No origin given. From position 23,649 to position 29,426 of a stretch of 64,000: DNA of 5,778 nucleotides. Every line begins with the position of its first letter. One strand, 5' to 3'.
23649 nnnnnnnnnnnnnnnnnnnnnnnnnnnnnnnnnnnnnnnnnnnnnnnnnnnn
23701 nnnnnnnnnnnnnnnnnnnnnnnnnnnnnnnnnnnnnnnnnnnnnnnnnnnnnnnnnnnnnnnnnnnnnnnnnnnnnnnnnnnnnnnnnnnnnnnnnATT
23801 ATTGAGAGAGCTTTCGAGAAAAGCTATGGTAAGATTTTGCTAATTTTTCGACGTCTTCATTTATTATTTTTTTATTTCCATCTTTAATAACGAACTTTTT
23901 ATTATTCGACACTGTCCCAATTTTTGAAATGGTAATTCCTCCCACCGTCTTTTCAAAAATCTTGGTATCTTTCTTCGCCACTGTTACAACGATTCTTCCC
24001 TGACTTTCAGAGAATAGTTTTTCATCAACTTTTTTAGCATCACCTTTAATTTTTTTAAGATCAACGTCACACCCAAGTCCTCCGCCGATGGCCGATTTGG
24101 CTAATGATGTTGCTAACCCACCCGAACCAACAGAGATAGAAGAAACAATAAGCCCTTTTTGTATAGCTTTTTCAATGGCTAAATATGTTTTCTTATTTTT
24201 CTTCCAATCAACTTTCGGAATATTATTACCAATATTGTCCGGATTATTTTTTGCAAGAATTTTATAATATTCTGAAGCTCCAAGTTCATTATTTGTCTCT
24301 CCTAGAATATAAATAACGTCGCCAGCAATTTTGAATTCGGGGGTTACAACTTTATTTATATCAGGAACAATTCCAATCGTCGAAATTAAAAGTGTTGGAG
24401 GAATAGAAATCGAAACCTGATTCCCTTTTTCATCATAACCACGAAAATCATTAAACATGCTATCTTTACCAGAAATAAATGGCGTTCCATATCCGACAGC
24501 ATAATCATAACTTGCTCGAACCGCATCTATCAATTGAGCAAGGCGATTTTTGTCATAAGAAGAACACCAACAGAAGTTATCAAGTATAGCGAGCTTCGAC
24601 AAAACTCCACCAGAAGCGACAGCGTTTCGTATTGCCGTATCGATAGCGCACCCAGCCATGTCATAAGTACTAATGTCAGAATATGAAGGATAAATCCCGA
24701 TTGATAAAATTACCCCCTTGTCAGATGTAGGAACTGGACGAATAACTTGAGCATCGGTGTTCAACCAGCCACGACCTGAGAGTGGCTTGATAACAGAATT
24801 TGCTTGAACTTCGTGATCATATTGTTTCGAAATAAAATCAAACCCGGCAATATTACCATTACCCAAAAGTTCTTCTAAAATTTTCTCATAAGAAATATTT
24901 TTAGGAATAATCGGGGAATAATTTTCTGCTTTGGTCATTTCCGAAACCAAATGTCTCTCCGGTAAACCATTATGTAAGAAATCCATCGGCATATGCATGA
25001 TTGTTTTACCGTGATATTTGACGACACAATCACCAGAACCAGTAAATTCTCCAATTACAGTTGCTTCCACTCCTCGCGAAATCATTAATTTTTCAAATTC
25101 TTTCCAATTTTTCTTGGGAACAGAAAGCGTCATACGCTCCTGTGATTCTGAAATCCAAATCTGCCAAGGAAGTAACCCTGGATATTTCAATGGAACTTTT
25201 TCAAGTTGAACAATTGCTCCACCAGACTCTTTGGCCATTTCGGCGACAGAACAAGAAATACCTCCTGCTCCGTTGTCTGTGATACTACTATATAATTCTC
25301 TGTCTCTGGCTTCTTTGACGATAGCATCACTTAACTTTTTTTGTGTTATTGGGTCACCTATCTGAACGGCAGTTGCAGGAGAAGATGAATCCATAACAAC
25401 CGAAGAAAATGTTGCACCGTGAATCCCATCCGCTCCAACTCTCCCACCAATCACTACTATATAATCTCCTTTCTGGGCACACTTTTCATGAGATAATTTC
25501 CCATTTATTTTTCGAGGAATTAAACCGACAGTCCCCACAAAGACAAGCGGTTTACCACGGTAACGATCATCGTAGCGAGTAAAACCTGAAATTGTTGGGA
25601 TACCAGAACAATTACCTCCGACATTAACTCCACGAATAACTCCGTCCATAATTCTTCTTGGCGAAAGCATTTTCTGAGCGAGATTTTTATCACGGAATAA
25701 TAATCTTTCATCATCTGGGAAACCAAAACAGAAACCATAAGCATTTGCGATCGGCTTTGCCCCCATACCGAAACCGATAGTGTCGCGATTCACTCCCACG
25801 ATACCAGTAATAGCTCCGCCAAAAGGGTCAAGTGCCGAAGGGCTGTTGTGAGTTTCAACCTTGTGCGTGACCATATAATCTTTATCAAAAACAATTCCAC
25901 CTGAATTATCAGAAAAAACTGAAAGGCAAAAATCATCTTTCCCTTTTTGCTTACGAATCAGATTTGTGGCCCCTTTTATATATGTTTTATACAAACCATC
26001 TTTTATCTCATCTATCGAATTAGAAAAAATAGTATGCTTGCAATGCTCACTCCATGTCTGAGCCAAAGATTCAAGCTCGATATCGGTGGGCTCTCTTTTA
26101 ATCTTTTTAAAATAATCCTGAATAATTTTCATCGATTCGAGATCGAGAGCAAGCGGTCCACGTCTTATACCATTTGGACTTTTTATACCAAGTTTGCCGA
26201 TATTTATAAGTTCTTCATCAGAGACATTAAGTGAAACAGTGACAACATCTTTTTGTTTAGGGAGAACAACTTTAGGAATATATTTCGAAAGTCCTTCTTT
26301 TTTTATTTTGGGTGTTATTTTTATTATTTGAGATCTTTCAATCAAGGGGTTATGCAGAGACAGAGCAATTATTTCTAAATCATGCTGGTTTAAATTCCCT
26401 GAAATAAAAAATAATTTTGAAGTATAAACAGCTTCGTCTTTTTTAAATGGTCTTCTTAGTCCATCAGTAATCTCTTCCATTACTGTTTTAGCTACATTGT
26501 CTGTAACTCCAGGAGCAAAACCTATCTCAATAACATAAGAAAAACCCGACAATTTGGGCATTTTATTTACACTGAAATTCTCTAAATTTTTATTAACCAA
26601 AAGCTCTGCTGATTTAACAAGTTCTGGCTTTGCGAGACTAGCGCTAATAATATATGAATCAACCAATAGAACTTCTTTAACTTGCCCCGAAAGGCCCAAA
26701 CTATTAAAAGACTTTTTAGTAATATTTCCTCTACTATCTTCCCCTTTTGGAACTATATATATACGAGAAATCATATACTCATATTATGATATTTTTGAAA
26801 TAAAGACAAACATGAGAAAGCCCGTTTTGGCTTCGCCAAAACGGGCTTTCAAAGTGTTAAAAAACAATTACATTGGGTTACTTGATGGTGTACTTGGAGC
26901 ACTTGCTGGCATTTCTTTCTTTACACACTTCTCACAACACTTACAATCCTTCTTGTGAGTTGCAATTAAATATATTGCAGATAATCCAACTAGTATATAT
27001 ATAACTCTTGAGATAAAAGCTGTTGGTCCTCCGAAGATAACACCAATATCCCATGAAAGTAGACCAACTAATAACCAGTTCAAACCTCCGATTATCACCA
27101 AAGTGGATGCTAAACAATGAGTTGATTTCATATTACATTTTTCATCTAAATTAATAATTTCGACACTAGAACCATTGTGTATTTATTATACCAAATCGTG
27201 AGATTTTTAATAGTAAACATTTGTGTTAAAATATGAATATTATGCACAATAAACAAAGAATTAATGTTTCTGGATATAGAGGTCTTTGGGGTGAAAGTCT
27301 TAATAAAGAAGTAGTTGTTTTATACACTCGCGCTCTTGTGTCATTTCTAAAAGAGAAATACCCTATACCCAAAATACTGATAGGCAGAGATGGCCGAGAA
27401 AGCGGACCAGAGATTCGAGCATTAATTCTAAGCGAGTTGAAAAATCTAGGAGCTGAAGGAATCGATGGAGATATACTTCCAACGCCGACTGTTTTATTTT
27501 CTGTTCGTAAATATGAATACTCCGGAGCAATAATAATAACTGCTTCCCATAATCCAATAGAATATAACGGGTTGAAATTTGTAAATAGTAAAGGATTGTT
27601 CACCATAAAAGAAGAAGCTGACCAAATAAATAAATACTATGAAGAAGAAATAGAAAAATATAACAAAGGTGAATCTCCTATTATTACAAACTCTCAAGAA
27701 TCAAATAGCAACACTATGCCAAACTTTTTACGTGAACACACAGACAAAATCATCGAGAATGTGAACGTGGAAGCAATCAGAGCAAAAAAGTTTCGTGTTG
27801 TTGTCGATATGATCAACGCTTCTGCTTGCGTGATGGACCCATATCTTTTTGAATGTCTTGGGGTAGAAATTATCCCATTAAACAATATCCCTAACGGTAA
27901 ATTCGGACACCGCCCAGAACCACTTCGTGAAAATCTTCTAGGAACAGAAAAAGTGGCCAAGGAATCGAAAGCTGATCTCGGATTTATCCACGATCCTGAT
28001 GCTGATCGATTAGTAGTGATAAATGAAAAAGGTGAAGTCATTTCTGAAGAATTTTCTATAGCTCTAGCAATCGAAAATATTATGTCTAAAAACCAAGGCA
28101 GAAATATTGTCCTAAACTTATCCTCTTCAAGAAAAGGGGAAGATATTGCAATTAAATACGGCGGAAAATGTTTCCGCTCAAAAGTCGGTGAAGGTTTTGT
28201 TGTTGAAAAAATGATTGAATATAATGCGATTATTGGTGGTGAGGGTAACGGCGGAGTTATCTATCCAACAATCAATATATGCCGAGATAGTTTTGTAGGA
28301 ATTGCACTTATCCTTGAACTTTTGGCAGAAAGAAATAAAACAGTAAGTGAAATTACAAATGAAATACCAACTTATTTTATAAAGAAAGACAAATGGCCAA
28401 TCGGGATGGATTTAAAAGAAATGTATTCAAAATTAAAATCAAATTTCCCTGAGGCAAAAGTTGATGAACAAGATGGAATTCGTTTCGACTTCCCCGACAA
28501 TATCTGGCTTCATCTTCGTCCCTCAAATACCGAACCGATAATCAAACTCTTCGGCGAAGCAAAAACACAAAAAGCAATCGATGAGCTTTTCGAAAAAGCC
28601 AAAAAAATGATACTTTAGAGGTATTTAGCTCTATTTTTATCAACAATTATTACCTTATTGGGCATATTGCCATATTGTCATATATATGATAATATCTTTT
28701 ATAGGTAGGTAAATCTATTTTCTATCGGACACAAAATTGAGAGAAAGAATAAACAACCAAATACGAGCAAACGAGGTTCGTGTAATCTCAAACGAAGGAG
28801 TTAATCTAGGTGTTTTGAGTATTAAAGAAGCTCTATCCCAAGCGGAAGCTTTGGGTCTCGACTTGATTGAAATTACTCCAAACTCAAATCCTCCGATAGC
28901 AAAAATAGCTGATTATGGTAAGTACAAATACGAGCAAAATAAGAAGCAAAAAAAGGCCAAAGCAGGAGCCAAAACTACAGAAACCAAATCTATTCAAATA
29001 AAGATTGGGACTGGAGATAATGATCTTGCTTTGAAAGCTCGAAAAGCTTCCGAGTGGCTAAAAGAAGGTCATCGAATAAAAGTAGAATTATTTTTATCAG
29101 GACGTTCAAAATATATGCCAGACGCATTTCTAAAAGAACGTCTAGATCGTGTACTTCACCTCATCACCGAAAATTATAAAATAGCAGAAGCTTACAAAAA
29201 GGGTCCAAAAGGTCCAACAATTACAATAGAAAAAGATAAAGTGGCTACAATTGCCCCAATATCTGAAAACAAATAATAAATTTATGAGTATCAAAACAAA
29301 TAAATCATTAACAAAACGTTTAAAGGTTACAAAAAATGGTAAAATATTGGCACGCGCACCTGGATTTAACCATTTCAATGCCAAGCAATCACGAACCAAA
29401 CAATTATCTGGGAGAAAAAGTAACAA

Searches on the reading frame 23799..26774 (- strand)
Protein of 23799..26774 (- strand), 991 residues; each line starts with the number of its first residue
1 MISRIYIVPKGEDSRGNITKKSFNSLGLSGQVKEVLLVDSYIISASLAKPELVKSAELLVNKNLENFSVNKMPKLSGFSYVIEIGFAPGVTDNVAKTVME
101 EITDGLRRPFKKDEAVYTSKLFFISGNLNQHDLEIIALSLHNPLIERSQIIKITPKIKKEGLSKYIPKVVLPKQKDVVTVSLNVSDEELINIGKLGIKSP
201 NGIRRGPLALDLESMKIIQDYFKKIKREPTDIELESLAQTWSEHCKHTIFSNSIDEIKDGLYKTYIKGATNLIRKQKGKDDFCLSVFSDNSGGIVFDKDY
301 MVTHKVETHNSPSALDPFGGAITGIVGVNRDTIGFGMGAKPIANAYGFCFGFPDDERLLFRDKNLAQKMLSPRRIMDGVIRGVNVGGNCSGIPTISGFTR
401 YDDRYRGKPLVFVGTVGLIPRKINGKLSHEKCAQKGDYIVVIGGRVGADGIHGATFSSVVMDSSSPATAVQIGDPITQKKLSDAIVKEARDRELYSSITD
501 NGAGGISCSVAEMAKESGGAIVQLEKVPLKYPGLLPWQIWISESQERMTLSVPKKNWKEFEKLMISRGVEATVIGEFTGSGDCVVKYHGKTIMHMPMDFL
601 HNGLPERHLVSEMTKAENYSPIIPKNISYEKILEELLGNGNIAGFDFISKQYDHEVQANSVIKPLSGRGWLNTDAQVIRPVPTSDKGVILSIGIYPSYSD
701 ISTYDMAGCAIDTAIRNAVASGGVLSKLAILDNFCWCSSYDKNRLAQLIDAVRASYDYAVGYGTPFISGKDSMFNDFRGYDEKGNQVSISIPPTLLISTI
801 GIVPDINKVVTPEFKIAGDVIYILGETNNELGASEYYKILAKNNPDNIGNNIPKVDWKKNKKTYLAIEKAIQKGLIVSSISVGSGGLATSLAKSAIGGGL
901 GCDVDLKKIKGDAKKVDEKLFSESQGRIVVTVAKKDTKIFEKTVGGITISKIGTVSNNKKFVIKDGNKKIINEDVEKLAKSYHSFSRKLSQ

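Call 3: search_protein_families(library=pfam, proteins=[window:23799-26774:-], max_evalue=0.01)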
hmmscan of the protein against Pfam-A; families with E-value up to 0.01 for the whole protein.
window:23799-26774:- (991 aa): 3 families
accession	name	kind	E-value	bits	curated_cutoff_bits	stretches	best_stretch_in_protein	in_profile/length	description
PF02769.27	AIRS_C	-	3.8e-46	157.5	23.1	2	434-587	1-155/156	AIR synthase related protein, C-terminal domain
PF00586.29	AIRS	-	5.6e-19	69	24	2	292-419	5-112/112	AIR synthase related protein, N-terminal domain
PF18072.6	FGAR-AT_linker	-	8.3e-16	58.7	26.6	1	207-247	9-49/50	Formylglycinamide ribonucleotide amidotransferase linker domain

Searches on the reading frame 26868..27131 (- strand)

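Call 68: search_protein_families(library=pfam, proteins=[window:26868-27131:-], max_evalue=0.01)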
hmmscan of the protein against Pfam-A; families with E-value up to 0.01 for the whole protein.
window:26868-27131:- (87 aa): 1 family
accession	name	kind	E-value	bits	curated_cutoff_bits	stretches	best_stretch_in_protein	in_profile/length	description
PF04070.17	DUF378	-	6.8e-19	67.9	25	1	5-57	4-57/60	Domain of unknown function (DUF378)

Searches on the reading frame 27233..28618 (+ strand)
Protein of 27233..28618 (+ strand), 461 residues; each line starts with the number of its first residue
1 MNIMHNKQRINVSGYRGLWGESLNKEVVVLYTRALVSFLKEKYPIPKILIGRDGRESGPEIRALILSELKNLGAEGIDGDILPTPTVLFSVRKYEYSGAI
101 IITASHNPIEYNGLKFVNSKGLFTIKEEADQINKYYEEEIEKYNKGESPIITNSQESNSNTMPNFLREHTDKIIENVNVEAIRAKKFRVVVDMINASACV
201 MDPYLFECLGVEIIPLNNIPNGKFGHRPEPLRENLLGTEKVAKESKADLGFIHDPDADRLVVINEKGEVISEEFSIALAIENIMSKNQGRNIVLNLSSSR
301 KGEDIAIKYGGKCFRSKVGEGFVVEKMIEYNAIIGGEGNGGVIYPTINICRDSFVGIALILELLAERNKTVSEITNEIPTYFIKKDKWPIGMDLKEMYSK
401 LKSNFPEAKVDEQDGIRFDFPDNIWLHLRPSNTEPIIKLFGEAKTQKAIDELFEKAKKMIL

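Call 12: search_protein_families(library=pfam, proteins=[window:27233-28618:+], max_evalue=0.001)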
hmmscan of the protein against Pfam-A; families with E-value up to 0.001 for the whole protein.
window:27233-28618:+ (461 aa): 4 families
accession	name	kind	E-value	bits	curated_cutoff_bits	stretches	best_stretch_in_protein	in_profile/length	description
PF02878.22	PGM_PMM_I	-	1.3e-31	109.6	22.5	1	10-140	4-135/138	Phosphoglucomutase/phosphomannomutase, alpha/beta/alpha domain I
PF02880.22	PGM_PMM_III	-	1.6e-21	77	20.7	1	276-379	6-112/115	Phosphoglucomutase/phosphomannomutase, alpha/beta/alpha domain III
PF02879.22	PGM_PMM_II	-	3.8e-20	72.8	29.3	1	168-267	2-103/103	Phosphoglucomutase/phosphomannomutase, alpha/beta/alpha domain II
PF00408.26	PGM_PMM_IV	-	2.9e-08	34.1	23.1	1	404-455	14-64/68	Phosphoglucomutase/phosphomannomutase, C-terminal domain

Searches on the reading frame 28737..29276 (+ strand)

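Call 12: search_protein_families(library=pfam, proteins=[window:28737-29276:+], max_evalue=0.001)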
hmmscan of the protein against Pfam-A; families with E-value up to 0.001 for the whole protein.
window:28737-29276:+ (179 aa): 2 families
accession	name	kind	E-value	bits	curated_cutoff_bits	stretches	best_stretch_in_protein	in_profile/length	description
PF05198.21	IF3_N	-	1.2e-29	102.7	26.9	1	5-74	1-70/70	Translation initiation factor IF-3, N-terminal domain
PF00707.27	IF3_C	-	1e-10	41.8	34.8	1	82-154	2-73/86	Translation initiation factor IF-3, C-terminal domain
